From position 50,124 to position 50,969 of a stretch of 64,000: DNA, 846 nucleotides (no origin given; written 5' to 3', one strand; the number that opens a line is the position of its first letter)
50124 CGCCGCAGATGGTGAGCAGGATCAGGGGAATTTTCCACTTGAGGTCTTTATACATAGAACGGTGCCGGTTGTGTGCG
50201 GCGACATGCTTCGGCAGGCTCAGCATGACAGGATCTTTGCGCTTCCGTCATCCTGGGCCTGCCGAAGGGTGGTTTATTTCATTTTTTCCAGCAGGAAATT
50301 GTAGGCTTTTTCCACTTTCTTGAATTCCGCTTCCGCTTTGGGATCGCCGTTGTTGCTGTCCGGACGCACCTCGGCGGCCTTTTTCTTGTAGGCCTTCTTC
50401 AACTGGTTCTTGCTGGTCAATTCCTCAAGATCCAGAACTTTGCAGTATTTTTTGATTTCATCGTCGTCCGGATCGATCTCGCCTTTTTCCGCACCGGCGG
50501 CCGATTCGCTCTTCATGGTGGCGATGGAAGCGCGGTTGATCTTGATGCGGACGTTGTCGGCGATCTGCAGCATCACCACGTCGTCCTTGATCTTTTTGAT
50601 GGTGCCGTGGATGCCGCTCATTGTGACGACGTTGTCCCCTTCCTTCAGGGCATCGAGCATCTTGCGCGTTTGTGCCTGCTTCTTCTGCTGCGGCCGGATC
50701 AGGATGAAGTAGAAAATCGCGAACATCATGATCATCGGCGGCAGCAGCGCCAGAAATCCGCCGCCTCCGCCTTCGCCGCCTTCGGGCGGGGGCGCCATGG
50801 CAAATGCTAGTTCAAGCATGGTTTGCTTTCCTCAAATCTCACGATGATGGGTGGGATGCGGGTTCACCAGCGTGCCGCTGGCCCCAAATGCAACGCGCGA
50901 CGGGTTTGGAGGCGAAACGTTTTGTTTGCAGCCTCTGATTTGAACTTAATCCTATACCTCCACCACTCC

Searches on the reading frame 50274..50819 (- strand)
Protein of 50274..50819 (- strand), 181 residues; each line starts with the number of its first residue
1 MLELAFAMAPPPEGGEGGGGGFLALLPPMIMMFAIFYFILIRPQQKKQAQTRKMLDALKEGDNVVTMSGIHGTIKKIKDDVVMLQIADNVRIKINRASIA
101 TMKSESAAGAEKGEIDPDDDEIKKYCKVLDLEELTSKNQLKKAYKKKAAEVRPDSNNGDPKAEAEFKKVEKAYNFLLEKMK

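Call 50: search_protein_families(library=pfam, proteins=[window:50274-50819:-], max_evalue=0.00001)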
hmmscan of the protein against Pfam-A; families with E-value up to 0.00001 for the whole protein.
window:50274-50819:- (181 aa): 2 families
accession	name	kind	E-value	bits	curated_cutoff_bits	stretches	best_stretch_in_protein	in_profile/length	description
PF02699.20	YajC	-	1.5e-30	105.3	28.2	1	26-100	4-77/78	Preprotein translocase subunit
PF00226.36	DnaJ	-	5.2e-13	49.3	27.8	1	125-179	2-56/63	DnaJ domain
